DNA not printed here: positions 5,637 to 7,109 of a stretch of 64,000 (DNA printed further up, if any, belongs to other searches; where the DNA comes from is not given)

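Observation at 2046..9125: igr/ChsE-ChsH-Ltp2-like parts list for sterol or branched side-chain cleavage, including a Cys-less thiolase-fold protein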

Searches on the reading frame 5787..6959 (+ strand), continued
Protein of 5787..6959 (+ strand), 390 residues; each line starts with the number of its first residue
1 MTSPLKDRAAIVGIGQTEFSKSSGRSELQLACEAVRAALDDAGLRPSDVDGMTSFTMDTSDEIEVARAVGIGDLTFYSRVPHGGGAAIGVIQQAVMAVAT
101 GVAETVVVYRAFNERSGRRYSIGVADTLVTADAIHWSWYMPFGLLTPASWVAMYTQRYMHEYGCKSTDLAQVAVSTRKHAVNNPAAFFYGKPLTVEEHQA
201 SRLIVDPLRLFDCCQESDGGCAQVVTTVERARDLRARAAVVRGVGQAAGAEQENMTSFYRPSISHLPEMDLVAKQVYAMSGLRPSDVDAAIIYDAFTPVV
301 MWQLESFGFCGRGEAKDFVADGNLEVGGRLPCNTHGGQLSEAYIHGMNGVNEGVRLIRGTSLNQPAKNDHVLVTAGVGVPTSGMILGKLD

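Call 26: search_solved_structures(query=window:5787-6959:+, show_alignments=5, max_evalue=1e-25)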
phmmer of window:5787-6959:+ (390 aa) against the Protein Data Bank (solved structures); distinct sequences matched with E-value up to 1e-25: 5.
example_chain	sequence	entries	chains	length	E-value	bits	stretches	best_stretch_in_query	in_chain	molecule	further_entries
6ok1_A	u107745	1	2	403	2.1e-167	560.2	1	5-387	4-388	Lipid-transfer protein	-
4u4e_A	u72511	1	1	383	4.1e-52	180.8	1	5-365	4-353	Thiolase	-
9myr_A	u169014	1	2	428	1.1e-44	156.3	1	5-379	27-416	Nonspecific lipid-transfer protein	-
7yvy_A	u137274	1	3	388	1.7e-35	126.1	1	8-357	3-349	Acetyl-CoA acetyltransferase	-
7pxp_C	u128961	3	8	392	1.6e-28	103.2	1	9-352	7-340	Benzoylsuccinyl-CoA thiolase subunit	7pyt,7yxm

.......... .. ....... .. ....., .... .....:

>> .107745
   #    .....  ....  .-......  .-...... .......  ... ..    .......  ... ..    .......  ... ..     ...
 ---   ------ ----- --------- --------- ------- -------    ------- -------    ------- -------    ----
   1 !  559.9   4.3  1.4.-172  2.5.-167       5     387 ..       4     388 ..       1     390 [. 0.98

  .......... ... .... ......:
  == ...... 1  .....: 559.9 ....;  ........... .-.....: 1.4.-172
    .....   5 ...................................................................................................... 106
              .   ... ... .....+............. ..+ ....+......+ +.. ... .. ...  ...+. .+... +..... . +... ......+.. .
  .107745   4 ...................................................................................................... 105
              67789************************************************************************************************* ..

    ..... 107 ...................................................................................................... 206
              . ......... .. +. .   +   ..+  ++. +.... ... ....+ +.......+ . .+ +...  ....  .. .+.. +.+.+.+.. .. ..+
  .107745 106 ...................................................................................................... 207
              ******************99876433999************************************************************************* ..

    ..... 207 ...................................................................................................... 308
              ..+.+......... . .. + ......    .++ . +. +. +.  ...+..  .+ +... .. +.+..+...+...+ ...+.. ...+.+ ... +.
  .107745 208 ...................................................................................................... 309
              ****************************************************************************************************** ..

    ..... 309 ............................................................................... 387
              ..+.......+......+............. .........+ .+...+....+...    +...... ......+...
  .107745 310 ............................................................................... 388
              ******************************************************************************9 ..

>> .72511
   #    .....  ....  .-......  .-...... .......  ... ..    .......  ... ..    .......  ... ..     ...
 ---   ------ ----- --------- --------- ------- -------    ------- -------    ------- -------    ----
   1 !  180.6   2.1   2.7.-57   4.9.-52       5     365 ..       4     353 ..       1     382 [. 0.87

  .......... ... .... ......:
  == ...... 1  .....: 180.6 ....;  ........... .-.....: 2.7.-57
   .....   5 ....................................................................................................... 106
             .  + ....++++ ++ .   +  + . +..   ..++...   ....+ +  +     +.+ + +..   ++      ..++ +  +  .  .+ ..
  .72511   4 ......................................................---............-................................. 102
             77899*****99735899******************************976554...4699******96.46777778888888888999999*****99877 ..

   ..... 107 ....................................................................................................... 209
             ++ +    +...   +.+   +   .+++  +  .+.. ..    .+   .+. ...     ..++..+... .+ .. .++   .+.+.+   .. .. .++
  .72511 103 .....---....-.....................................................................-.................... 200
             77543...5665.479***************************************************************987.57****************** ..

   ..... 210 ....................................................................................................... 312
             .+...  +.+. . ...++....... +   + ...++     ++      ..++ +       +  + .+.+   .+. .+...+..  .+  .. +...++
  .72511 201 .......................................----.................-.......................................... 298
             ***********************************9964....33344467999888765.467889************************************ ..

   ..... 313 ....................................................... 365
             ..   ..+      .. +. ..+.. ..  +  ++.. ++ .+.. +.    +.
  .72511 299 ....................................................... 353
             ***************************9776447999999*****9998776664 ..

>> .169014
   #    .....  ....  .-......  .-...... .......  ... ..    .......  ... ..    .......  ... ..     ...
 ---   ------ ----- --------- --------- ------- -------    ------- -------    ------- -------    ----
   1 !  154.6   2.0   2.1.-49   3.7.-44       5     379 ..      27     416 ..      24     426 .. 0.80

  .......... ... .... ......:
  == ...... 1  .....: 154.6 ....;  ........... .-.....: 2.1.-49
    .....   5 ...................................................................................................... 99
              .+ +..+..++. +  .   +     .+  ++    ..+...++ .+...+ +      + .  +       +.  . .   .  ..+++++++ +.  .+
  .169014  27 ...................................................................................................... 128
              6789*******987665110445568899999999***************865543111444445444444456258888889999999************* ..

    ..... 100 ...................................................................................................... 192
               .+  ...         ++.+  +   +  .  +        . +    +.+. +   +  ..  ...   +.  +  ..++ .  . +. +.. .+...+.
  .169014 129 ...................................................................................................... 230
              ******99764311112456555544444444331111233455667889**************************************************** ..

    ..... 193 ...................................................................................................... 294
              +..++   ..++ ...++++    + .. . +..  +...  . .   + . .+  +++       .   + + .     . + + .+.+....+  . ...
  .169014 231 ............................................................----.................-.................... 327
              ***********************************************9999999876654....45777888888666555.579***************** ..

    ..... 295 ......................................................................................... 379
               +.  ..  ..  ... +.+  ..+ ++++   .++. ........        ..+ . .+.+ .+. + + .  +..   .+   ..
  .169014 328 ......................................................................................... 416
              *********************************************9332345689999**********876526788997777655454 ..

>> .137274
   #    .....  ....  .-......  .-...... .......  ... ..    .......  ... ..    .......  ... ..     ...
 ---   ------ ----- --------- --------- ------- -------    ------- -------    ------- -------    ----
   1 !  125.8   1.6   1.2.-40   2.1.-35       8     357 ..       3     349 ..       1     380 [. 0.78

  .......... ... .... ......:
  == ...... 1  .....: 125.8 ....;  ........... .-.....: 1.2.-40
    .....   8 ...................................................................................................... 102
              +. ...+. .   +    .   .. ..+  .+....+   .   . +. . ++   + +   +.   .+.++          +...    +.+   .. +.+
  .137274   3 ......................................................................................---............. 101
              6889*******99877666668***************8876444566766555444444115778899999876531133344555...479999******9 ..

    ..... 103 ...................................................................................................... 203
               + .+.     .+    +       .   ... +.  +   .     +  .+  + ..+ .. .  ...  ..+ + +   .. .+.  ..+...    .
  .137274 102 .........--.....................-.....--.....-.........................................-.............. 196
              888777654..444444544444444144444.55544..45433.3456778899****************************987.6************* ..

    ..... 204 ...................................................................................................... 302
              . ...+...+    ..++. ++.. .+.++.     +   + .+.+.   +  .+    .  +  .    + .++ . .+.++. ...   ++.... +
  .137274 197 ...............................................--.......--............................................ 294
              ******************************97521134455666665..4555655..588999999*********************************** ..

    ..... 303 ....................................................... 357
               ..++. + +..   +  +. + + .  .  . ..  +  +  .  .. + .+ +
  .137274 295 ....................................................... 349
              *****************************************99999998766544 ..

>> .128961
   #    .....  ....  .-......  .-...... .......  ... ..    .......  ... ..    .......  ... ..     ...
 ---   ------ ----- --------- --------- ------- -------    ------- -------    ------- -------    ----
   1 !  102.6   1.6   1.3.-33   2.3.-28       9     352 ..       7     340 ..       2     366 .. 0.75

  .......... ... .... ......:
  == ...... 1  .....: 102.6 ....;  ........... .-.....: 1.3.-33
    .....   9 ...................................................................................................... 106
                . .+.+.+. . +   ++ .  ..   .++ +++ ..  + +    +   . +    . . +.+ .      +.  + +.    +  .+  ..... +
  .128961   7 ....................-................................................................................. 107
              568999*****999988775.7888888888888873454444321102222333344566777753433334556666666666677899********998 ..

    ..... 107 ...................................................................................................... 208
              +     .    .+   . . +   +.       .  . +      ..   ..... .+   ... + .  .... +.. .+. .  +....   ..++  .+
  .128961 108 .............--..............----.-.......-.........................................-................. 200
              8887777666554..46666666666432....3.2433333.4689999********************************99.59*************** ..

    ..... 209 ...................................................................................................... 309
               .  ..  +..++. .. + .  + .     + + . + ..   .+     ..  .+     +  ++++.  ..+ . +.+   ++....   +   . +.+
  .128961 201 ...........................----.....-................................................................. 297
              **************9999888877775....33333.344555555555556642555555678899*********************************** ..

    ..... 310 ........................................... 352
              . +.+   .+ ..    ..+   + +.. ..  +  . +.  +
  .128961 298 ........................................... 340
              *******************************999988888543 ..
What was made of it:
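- On Ltp2 steroid side-chain retro-aldolase (NCBIfam NF005892 / TcLtp2 6OK1): The BbsB Cys aligns to Gly84 and the CtSal GG aligns to Gly83-Gly84 (call 26).
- Closest known: DUF35-thiolase pairs with true thiolase chemistry. Different: Both window proteins have Gly there (call 26).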

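Call 28: find_encoding_contigs(protein=P0056, flank=10000, max_places=3)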
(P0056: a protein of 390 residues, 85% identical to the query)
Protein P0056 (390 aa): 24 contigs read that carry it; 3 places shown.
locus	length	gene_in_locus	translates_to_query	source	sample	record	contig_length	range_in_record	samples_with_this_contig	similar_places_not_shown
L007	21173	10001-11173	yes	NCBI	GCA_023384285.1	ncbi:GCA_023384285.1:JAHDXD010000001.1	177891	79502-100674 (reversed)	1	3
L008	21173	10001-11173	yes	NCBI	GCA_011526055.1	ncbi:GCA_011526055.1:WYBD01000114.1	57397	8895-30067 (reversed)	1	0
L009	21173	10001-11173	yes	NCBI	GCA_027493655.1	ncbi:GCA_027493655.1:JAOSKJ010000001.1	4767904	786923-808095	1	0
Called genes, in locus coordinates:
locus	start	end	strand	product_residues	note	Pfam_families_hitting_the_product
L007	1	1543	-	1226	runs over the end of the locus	PF00069:Pkinase, PF07714:PK_Tyr_Ser-Thr, PF13191:AAA_16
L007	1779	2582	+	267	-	PF00106:adh_short, PF08659:KR, PF13561:adh_short_C2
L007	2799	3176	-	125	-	-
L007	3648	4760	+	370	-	-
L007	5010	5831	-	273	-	PF00561:Abhydrolase_1, PF12146:Hydrolase_4, PF12697:Abhydrolase_6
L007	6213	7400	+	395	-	PF02771:Acyl-CoA_dh_N, PF02770:Acyl-CoA_dh_M, PF00441:Acyl-CoA_dh_1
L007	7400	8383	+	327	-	PF13452:FAS1_DH_region, PF12172:zf-ChsH2, PF01796:OB_ChsH2_C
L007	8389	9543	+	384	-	PF02771:Acyl-CoA_dh_N, PF02770:Acyl-CoA_dh_M (weak), PF00441:Acyl-CoA_dh_1, PF08028:Acyl-CoA_dh_2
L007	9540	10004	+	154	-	PF01575:MaoC_dehydratas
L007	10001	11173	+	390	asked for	PF22691:Thiolase_C_1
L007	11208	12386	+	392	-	PF00108:Thiolase_N, PF02803:Thiolase_C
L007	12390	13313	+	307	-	PF00106:adh_short, PF08659:KR, PF13561:adh_short_C2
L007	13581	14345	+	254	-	-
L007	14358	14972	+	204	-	PF08003:Methyltransf_9, PF13489:Methyltransf_23, PF01209:Ubie_methyltran (weak), PF07021:MetW (weak), PF13847:Methyltransf_31, PF08241:Methyltransf_11, PF08242:Methyltransf_12, PF13649:Methyltransf_25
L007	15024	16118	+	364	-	PF21320:WHD_Rv2258c, PF13489:Methyltransf_23, PF05175:MTS, PF02353:CMAS, PF13847:Methyltransf_31, PF08241:Methyltransf_11, PF08242:Methyltransf_12, PF13649:Methyltransf_25, +1 more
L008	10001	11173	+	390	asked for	PF22691:Thiolase_C_1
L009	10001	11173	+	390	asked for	PF22691:Thiolase_C_1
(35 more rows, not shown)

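Call 30: find_related_loci(query=window:5787-6959:+, collection=genome_contigs, flank=10000)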
Query window:5787-6959:+ (390 aa) in genome_contigs; peptide patterns used: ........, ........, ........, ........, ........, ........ (x = any residue, [..] = any of these).
600 stretches matched a pattern (row limit reached: there are more); 598 encode a relative of the query (tblastn E <= 1e-3); the best 80 are kept; 80 distinct loci.
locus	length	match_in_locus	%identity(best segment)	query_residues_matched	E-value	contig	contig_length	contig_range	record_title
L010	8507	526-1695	87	1-390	0e+0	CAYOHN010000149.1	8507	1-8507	MAG TPA_asm: uncultured Spirochaetales bacterium isolate SRP141376_co3_98 genome assembly, contig: NODE_22505_length_850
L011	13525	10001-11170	81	1-390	0e+0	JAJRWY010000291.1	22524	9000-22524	MAG: Candidatus Binatota bacterium isolate Dive96_bin2.95 k141_4592939, whole genome shotgun sequence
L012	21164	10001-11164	71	1-388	0e+0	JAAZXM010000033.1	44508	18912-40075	MAG: Myxococcales bacterium isolate bin12s NODE_33_length_44508_cov_4.172407, whole genome shotgun sequence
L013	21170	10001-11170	74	1-390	0e+0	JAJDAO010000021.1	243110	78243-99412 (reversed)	MAG: Deltaproteobacteria bacterium isolate OFTM73 OFTM73_20, whole genome shotgun sequence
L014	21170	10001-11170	69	1-390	0e+0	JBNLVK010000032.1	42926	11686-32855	MAG: Myxococcota bacterium isolate JB082 k141_12725, whole genome shotgun sequence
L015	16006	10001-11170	70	1-390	0e+0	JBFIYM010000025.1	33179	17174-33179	MAG: Myxococcota bacterium isolate Mix_sand14.2021.12.G.35 k141_2639664_length_33179_cov_13.1024, whole genome shotgun s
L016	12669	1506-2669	70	1-388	0e+0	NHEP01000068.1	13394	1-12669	MAG: bacterium TMED88 isolate TMED88 MHASMcontig_371130, whole genome shotgun sequence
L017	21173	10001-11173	66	1-390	1e-180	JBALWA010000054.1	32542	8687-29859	MAG: Halioglobus sp. isolate 6NakV-05 NODE_54_length_32542_cov_31.930171, whole genome shotgun sequence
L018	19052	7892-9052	74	5-390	0e+0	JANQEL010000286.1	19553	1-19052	MAG: Myxococcota bacterium isolate PL23a_bin.25 k99_5962796, whole genome shotgun sequence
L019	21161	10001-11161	66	5-390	2e-175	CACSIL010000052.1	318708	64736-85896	Halioglobus japonicus isolate BC5_1 genome assembly, contig: BC5_1_contig_8, whole genome shotgun sequence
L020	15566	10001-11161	66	5-390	2e-175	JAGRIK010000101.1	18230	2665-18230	MAG: Halioglobus sp. isolate HKST-UBA220 k127_1187549, whole genome shotgun sequence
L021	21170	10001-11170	66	1-389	7e-175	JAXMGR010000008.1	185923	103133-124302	MAG: Steroidobacteraceae bacterium isolate STL-PRO118 C4.200.fa-8, whole genome shotgun sequence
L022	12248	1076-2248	67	1-390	6e-174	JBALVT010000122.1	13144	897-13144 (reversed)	MAG: Halioglobus sp. isolate 5NakV-15 NODE_122_length_13144_cov_3.183592, whole genome shotgun sequence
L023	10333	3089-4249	65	5-390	5e-173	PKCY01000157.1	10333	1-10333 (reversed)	MAG: Haliea sp. isolate Gammapro11 c_000000003596, whole genome shotgun sequence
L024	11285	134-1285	65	5-388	7e-172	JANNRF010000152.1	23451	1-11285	MAG: Deltaproteobacteria bacterium isolate SOY_31_metabat_371 SOY_31_k141_3568170, whole genome shotgun sequence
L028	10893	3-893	82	89-385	1e-171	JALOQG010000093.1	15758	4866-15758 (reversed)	MAG: Myxococcota bacterium isolate Prado149 scaffold_15319, whole genome shotgun sequence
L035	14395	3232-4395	84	1-388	0e+0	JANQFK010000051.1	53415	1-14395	MAG: Myxococcota bacterium isolate PL23a_bin.83 k99_4980300, whole genome shotgun sequence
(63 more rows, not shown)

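Call 38: find_encoding_contigs(protein=P0084, flank=10000, max_places=1)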
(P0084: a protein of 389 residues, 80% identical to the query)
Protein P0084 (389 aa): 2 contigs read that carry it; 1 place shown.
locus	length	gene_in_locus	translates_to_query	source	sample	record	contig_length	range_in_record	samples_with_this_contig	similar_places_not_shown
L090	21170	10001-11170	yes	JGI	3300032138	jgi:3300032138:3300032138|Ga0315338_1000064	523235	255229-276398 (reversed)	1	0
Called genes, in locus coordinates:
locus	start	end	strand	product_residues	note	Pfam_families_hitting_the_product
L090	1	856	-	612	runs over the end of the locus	PF07995:GSDH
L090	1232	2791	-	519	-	PF00890:FAD_binding_2, PF01266:DAO, PF12831:FAD_oxidored (weak)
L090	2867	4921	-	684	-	PF00724:Oxidored_FMN, PF01266:DAO (faint), PF01207:Dus (faint), PF03486:HI0933_like (faint), PF07992:Pyr_redox_2, PF12831:FAD_oxidored, PF13738:Pyr_redox_3 (faint), PF00070:Pyr_redox, +1 more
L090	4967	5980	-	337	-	PF13529:Peptidase_C39_2 (weak), PF14399:BtrH_N, PF16169:DUF4872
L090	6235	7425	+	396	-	PF02771:Acyl-CoA_dh_N, PF02770:Acyl-CoA_dh_M, PF00441:Acyl-CoA_dh_1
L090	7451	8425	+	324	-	PF13452:FAS1_DH_region, PF12172:zf-ChsH2, PF01796:OB_ChsH2_C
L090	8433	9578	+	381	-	PF02771:Acyl-CoA_dh_N, PF02770:Acyl-CoA_dh_M (weak), PF00441:Acyl-CoA_dh_1, PF08028:Acyl-CoA_dh_2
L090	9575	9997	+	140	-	PF01575:MaoC_dehydratas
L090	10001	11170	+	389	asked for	PF22691:Thiolase_C_1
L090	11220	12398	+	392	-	PF00108:Thiolase_N, PF02803:Thiolase_C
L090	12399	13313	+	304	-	PF00106:adh_short, PF08659:KR, PF13561:adh_short_C2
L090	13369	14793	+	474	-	PF00884:Sulfatase, PF01663:Phosphodiest, PF16347:SGSH_C (faint)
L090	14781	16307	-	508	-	-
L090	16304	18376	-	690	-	PF01839:FG-GAP (faint), PF13517:FG-GAP_3, PF07593:UnbV_ASPIC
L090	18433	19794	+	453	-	PF00884:Sulfatase, PF01663:Phosphodiest (faint), PF16347:SGSH_C (weak)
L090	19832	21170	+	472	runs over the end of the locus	PF00884:Sulfatase, PF01663:Phosphodiest (faint), PF16347:SGSH_C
